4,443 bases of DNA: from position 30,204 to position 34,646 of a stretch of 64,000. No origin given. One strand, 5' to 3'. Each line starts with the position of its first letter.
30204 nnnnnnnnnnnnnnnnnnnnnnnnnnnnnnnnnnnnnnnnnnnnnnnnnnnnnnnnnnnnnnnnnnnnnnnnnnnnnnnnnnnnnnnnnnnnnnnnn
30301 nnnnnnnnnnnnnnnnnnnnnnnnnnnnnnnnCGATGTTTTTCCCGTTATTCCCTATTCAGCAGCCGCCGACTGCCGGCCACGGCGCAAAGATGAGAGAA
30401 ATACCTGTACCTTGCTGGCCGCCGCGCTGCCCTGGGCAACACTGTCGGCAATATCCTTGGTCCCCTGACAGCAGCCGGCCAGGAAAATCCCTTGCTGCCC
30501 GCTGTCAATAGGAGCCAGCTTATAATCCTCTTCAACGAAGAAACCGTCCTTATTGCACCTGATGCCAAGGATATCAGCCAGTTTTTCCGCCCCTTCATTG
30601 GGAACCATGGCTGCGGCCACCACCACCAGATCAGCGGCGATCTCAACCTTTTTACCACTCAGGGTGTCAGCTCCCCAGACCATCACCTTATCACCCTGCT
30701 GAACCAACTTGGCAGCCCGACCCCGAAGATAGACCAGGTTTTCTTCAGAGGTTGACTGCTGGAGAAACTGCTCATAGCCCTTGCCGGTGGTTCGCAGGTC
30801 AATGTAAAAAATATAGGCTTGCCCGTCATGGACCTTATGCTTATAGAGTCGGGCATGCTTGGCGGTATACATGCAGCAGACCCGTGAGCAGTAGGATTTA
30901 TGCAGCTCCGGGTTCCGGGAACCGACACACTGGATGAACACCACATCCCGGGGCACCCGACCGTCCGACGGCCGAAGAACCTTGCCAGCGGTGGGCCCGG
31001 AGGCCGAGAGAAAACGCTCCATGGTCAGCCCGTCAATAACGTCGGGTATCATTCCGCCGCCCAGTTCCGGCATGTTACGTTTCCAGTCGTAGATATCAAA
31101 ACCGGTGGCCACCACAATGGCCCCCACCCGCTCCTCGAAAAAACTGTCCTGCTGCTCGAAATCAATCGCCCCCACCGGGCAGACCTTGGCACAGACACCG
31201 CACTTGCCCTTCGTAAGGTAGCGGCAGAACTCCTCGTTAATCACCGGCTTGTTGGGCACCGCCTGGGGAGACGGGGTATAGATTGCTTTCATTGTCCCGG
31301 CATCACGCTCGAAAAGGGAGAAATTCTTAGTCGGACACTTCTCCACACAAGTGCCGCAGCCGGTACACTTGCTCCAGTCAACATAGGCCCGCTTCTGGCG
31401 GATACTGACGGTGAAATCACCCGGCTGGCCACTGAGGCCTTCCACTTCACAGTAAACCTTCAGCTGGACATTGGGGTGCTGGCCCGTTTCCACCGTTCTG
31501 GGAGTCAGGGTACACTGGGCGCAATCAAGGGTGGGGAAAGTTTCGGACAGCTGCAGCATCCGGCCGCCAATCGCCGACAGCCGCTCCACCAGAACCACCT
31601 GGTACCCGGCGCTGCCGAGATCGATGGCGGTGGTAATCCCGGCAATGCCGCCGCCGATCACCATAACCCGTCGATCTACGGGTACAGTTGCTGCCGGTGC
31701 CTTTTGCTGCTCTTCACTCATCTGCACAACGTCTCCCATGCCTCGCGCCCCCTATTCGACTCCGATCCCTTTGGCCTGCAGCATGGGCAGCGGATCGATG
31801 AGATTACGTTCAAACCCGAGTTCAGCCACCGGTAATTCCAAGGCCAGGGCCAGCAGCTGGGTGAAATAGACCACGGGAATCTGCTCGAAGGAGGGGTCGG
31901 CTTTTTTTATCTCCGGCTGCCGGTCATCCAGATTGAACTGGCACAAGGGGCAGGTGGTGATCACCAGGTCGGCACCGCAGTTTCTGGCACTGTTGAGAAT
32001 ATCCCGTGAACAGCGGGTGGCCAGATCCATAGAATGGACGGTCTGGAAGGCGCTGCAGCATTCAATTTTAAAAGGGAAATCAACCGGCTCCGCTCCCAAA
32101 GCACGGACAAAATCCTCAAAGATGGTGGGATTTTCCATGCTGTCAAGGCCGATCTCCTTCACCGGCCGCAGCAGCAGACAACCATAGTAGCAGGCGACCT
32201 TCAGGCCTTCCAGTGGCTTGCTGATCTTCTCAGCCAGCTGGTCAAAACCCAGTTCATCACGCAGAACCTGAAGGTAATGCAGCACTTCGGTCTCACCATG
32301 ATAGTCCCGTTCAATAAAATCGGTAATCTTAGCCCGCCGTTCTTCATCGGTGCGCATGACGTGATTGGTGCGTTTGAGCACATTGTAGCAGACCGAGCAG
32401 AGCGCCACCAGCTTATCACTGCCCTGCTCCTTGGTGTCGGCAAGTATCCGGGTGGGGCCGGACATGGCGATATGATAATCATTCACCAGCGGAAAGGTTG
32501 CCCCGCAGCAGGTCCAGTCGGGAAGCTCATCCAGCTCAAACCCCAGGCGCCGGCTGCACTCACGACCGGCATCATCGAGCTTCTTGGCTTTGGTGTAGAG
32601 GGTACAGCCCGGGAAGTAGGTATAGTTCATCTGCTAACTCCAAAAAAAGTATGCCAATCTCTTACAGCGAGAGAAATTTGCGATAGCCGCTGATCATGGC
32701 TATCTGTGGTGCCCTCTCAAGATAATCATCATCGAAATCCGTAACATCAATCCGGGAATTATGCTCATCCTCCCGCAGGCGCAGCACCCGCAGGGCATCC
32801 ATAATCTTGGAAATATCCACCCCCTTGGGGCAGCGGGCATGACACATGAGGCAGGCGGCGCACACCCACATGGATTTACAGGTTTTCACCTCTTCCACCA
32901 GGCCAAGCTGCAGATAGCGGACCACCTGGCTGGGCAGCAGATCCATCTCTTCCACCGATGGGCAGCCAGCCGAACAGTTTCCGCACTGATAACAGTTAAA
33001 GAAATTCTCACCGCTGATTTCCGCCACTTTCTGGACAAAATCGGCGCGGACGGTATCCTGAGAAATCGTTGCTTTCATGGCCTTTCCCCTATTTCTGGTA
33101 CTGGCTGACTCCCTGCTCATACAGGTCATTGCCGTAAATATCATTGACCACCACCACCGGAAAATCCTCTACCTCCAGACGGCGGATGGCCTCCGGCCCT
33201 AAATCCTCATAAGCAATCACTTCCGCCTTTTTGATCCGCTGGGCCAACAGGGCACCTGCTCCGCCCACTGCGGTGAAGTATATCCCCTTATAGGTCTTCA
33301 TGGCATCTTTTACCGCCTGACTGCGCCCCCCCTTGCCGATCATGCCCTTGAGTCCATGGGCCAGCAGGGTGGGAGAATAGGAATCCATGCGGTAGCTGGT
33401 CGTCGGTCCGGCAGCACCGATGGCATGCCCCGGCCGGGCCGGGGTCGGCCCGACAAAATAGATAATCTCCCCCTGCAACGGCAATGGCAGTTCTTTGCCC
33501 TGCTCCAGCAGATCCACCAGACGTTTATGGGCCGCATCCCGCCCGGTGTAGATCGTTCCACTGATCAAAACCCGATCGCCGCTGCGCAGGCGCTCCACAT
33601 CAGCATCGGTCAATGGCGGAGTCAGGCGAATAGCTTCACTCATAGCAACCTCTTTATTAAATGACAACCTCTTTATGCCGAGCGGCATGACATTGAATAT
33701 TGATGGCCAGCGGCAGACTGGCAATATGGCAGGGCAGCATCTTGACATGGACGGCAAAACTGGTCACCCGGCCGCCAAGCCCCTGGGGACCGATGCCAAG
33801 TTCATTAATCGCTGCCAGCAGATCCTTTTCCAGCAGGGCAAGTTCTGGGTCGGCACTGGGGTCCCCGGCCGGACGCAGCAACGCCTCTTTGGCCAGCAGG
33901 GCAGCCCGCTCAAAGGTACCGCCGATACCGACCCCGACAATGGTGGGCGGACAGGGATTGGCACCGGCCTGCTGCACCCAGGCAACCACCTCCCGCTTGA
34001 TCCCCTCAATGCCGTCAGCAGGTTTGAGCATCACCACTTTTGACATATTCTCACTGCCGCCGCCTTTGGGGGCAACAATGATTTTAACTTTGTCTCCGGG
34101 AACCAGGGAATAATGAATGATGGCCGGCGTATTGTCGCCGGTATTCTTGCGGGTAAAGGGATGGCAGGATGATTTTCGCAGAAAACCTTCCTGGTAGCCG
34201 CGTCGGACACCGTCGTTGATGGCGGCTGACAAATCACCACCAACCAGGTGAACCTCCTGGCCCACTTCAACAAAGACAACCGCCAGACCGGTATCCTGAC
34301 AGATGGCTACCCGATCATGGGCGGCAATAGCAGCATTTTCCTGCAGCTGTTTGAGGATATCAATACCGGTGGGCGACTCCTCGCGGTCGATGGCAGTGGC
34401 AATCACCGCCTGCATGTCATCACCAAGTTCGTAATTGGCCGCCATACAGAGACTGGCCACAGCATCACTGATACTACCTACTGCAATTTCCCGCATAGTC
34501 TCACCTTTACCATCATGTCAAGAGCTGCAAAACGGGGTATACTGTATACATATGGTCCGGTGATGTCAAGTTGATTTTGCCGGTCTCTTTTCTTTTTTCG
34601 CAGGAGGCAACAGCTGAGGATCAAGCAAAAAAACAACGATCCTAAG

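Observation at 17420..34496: Seventeen-kb same-strand supercluster coupling fumarase, an anchor-less SdhAB-like fumarate reductase and succinyl-CoA synthetase to two HdrABC sets, a giant tandem HdrA, MvhD and an FrhB-like protein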

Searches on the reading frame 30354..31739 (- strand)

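Call 3: search_protein_families(library=pfam, proteins=[window:30354-31739:-], max_evalue=0.001)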
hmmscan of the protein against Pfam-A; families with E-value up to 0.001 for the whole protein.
window:30354-31739:- (461 aa): 18 families
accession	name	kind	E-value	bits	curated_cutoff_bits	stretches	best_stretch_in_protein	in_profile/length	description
PF07992.20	Pyr_redox_2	-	2.3e-11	44.1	26.1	1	24-64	2-31/291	Pyridine nucleotide-disulphide oxidoreductase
PF00037.32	Fer4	-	1.6e-09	37.6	21.1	2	119-137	2-20/24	4Fe-4S binding domain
PF12838.12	Fer4_7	-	1.3e-08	35.6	27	1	124-191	1-52/52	4Fe-4S dicluster domain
PF13450.12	NAD_binding_8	-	1.2e-07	32.4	21.9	1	27-91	1-61/68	NAD(P)-binding Rossmann-like domain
PF12831.13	FAD_oxidored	-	3.8e-07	30.2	27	1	25-61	2-38/416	FAD dependent oxidoreductase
PF01266.30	DAO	-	1.7e-06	28.2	27.9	1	24-58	1-35/353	FAD dependent oxidoreductase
PF12837.12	Fer4_6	-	3.3e-06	27.2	25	2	164-192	1-24/24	4Fe-4S binding domain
PF01134.28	GIDA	-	8.6e-06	25.5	22.1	0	25-58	2-29/391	Glucose inhibited division protein A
PF13459.11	Fer4_15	-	2e-05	25.6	22.4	1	119-146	2-25/66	4Fe-4S single cluster domain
PF12797.12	Fer4_2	-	2.4e-05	24.4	24.5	1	118-137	3-22/22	4Fe-4S binding domain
PF01593.30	Amino_oxidase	-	2.6e-05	24.2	19.8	0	32-61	1-30/443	Flavin containing amine oxidoreductase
PF13484.11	Fer4_16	-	3.3e-05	25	30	1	124-189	1-65/66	4Fe-4S double cluster binding domain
PF13187.11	Fer4_9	-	9.1e-05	22.8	27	1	99-138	14-50/52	4Fe-4S dicluster domain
PF00890.30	FAD_binding_2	-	0.00018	21.3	20.4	1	25-59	2-36/414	FAD binding domain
PF03486.20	HI0933_like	-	0.00022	21.2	50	1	24-61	2-39/244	HI0933-like protein Rossmann domain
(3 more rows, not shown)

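Call 6: search_protein_families(library=ncbifam, proteins=[window:30354-31739:-], max_evalue=0.001)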
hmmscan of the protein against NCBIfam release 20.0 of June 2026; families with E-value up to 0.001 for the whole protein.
window:30354-31739:- (461 aa): 76 families (the best 25 are shown)
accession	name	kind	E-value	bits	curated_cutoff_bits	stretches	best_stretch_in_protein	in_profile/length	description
NF040770.1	hetero_SS_HdrA2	exception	1.6e-140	469.6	1100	1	11-449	128-561/777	CoB-CoM heterodisulfide reductase HdrA2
NF041778.1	hetero_SS_HdrA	equivalog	6.6e-116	388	1400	1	11-450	131-572/771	ferredoxin:CoB-CoM heterodisulfide reductase subunit HdrA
NF041891.1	hdrA_Methbact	equivalog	8.5e-103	345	1300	1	18-446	129-554/762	ferredoxin:CoB-CoM heterodisulfide reductase subunit HdrA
NF009410.0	PRK12771.1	subfamily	3.9e-15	55.5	516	2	7-61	123-177/566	NAD(P)-binding protein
NF010590.0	PRK13984.1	equivalog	3.6e-11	41.9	946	1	120-202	47-118/611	putative oxidoreductase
NF038196.1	ferrodoxin_EFR1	subfamily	2.5e-09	37.5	75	1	113-143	175-204/242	EFR1 family ferrodoxin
NF045663.1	diclust_near_Sec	equivalog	5.2e-09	34.7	530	1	5-67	90-151/759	pyridine nucleotide-disulfide oxidoreductase/dicluster-binding protein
TIGR02734.1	crtI_fam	subfamily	6.5e-09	35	238.1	1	25-73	1-49/504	phytoene desaturase family protein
TIGR02179.1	PorD_KorD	subfamily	6.9e-09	35.7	60.05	1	113-144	44-76/78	2-oxoacid:acceptor oxidoreductase, delta subunit, pyruvate/2-ketoisovalerate family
TIGR04105.1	FeFe_hydrog_B1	subfamily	7.9e-09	34.7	450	1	111-193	130-206/462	monomeric [FeFe] hydrogenase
NF004537.0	PRK05888.1-3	equivalog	8.8e-09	35.2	163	1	110-143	99-133/204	NADH-quinone oxidoreductase subunit NuoI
NF009409.0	PRK12770.1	subfamily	9e-09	34.8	343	1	350-451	257-353/360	putative glutamate synthase subunit beta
NF005503.0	PRK07118.1-2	equivalog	1.5e-08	34.2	252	1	111-197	155-234/292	RnfABCDGE type electron transport complex subunit B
NF045637.1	carotdesatCrtDProt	equivalog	2.2e-08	33.1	580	1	25-83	1-59/485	1-hydroxycarotenoid 3,4-desaturase CrtD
TIGR03467.1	HpnE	equivalog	5.1e-08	32.7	283.05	1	25-62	1-38/430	hydroxysqualene dehydroxylase HpnE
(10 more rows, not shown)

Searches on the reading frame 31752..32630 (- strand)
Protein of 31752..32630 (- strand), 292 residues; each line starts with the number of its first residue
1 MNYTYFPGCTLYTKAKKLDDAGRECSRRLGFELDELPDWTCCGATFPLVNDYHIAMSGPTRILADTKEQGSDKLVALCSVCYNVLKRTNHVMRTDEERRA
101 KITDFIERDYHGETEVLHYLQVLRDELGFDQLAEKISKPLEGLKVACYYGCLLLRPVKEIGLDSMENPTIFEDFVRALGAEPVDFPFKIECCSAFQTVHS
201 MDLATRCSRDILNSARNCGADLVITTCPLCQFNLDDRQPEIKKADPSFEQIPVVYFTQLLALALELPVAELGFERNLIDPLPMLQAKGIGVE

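Call 3: search_protein_families(library=pfam, proteins=[window:31752-32630:-], max_evalue=0.001)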
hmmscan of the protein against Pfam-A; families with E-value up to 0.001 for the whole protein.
window:31752-32630:- (292 aa): 1 family
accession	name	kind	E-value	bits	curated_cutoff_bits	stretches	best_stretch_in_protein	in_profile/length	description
PF02754.22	CCG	-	3.5e-18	65.9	20.6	2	145-235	1-85/85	Cysteine-rich domain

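Call 6: search_protein_families(library=ncbifam, proteins=[window:31752-32630:-], max_evalue=0.001)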
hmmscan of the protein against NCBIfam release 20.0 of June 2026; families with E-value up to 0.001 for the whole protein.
window:31752-32630:- (292 aa): 6 families
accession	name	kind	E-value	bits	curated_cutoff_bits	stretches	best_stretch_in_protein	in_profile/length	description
NF042965.1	MFR_anch_SdhE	equivalog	2.5e-54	184.7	500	1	2-280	2-278/282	8-methylmenaquinol:fumarate reductase membrane anchor subunit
TIGR03288.1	CoB_CoM_SS_B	equivalog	4.1e-53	180.5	345.15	1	3-285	2-288/290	CoB--CoM heterodisulfide reductase subunit B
NF041780.1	hetero_SS_HdrB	equivalog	4.7e-21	75.4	450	1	59-264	64-281/304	ferredoxin:CoB-CoM heterodisulfide reductase subunit HdrB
NF045670.1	quin_L_LdhH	equivalog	5.6e-09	34.8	800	0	168-248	482-565/706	L-lactate dehydrogenase (quinone) large subunit LdhH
NF004898.0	PRK06259.1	equivalog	1.6e-08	33.7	385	1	4-260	265-484/488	fumarate reductase (CoM/CoB) subunit TfrB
NF045663.1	diclust_near_Sec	equivalog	0.0004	18.6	530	0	2-92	421-510/759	pyridine nucleotide-disulfide oxidoreductase/dicluster-binding protein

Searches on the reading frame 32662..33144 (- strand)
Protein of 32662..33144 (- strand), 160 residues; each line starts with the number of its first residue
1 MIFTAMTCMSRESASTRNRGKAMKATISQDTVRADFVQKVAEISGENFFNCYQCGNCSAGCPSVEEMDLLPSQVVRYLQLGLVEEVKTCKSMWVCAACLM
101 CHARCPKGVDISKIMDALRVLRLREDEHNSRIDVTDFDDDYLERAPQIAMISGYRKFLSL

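Call 3: search_protein_families(library=pfam, proteins=[window:32662-33144:-], max_evalue=0.001)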
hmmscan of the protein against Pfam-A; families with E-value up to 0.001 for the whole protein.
window:32662-33144:- (160 aa): 4 families
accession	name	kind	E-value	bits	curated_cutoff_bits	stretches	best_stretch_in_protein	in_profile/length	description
PF13183.11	Fer4_8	-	8.7e-09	36.2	27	1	50-109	4-68/68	4Fe-4S dicluster domain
PF13534.11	Fer4_17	-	9e-09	36.2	22.2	1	50-110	1-61/61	4Fe-4S dicluster domain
PF13187.11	Fer4_9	-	5.7e-06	26.7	27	1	50-108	1-50/52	4Fe-4S dicluster domain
PF13237.11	Fer4_10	-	0.0001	22.6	25.5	1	49-106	7-53/53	4Fe-4S dicluster domain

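Call 6: search_protein_families(library=ncbifam, proteins=[window:32662-33144:-], max_evalue=0.001)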
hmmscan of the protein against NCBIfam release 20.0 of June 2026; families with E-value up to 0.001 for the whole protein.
window:32662-33144:- (160 aa): 14 families
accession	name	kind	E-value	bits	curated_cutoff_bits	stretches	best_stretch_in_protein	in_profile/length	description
TIGR03290.1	CoB_CoM_SS_C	equivalog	7.3e-19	68.2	160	1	50-127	3-80/144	CoB--CoM heterodisulfide reductase subunit C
NF038018.1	qmoC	equivalog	1.4e-15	57.6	300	1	34-126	3-95/360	quinone-interacting membrane-bound oxidoreductase complex subunit QmoC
NF041890.1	hdrC_Methbact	equivalog_domain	1.4e-12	47.6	270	1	34-144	14-124/192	ferredoxin:CoB-CoM heterodisulfide reductase subunit HdrC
NF041779.1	hetero_SS_HdrC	equivalog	2.3e-10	40.3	350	1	50-132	32-113/198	ferredoxin:CoB-CoM heterodisulfide reductase subunit HdrC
NF008369.0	PRK11168.1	equivalog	1.6e-07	30.6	278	1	46-126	8-91/401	anaerobic glycerol-3-phosphate dehydrogenase subunit C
NF004616.0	PRK05950.1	subfamily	9.4e-06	24.9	228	1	35-122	132-233/238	succinate dehydrogenase iron-sulfur subunit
TIGR00314.1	cdhA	equivalog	1.1e-05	23.4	781.3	1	46-131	396-475/784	CO dehydrogenase/acetyl-CoA synthase complex subunit alpha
NF004898.0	PRK06259.1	equivalog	3.2e-05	22.8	385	1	25-126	110-220/488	fumarate reductase (CoM/CoB) subunit TfrB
NF041837.1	rnfC_Methano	equivalog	3.4e-05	22.9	650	1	29-114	339-418/438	Rnf electron transport complex subunit RnfC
TIGR00384.1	dhsB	subfamily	4.4e-05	23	88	0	35-118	125-221/222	succinate dehydrogenase and fumarate reductase iron-sulfur protein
NF009226.0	PRK12576.1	equivalog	5.4e-05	22.7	344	1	48-121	153-236/317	succinate dehydrogenase/fumarate reductase iron-sulfur subunit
NF008434.0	PRK11274.1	equivalog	0.00011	21.2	333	1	48-119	22-99/409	glycolate oxidase subunit GlcF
NF042952.1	MFR_FeS_SdhB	equivalog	0.00017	20.7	600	0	90-125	199-234/320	8-methylmenaquinol:fumarate reductase iron-sulfur subunit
TIGR01945.1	rnfC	subfamily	0.00041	19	245.95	1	38-111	352-420/435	RnfABCDGE type electron transport complex subunit C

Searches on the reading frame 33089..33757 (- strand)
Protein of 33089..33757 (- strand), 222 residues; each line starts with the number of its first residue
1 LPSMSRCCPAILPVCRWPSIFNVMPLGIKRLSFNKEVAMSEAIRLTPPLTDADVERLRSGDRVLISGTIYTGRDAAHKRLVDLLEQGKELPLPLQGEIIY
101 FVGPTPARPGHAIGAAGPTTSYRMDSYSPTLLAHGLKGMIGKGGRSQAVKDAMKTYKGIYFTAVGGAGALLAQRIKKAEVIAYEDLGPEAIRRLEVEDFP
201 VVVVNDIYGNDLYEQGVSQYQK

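Call 3: search_protein_families(library=pfam, proteins=[window:33089-33757:-], max_evalue=0.001)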
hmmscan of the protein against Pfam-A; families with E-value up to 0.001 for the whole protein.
window:33089-33757:- (222 aa): 1 family
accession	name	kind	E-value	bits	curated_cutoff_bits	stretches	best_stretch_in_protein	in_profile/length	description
PF05683.17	Fumerase_C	-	1.7e-60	204.3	22.2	1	39-215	25-204/205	Fumarase C-terminus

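Call 6: search_protein_families(library=ncbifam, proteins=[window:33089-33757:-], max_evalue=0.001)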
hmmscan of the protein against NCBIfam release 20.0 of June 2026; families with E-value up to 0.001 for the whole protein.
window:33089-33757:- (222 aa): 8 families
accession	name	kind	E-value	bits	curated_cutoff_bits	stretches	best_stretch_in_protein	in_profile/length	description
NF005310.0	PRK06842.1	equivalog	9e-84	279.8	238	1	42-221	2-181/185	Fe-S-containing hydro-lyase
TIGR00723.1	ttdB_fumA_fumB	subfamily_domain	7.4e-54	182.2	145.15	1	53-215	2-169/169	FumA C-terminus/TtdB family hydratase beta subunit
NF004708.0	PRK06043.1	equivalog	3.2e-43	147.5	269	1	44-215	4-178/192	fumarate hydratase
NF006253.0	PRK08395.1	equivalog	8.3e-41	139.5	244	1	42-215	2-165/166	fumarate hydratase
NF011920.0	PRK15391.1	subfamily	3.7e-39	134.4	1094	1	60-218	380-540/548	class I fumarate hydratase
NF011919.0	PRK15390.1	equivalog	3.5e-37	127.8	1105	1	60-215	380-537/548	class I fumarate hydratase FumA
NF011921.0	PRK15392.1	equivalog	1.2e-32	113.2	1060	1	42-218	359-539/550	class I fumarate hydratase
NF006082.0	PRK08228.1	equivalog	1.4e-27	96.5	264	1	44-221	5-187/205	L(+)-tartrate dehydratase subunit beta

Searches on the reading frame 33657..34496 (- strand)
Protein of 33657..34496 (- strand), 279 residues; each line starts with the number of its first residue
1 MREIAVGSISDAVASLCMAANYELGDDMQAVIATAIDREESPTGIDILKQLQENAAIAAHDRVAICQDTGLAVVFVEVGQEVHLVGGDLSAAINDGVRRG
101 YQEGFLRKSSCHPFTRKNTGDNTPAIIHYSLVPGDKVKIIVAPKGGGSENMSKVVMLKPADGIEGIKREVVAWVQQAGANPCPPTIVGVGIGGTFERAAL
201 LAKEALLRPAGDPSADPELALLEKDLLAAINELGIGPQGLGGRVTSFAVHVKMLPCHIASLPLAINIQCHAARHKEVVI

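Call 3: search_protein_families(library=pfam, proteins=[window:33657-34496:-], max_evalue=0.001)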
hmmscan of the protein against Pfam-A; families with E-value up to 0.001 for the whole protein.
window:33657-34496:- (279 aa): 1 family
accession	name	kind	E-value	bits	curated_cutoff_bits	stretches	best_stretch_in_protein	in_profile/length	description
PF05681.19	Fumerase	-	9.4e-113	376.4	25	1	11-277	2-269/270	Fumarate hydratase (Fumerase)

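Call 6: search_protein_families(library=ncbifam, proteins=[window:33657-34496:-], max_evalue=0.001)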
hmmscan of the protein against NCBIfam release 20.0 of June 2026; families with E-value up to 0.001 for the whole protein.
window:33657-34496:- (279 aa): 6 families
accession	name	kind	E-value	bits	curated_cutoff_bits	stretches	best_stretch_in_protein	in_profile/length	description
NF004885.0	PRK06246.1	equivalog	1.6e-121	404.9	276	1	1-279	1-279/279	fumarate hydratase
TIGR00722.1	ttdA_fumA_fumB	subfamily_domain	2.4e-93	312.3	100.65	1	9-279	1-273/273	hydrolyase, tartrate alpha subunit/fumarate domain protein, Fe-S type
NF006084.0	PRK08230.1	equivalog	1e-49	169.3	365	1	5-278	10-286/303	L(+)-tartrate dehydratase subunit alpha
NF011920.0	PRK15391.1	subfamily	9.8e-25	86.8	1094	1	29-274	68-323/548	class I fumarate hydratase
NF011919.0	PRK15390.1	equivalog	2.2e-24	85.6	1105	1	36-274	75-323/548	class I fumarate hydratase FumA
NF011921.0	PRK15392.1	equivalog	4.3e-23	81.7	1060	1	27-274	65-322/550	class I fumarate hydratase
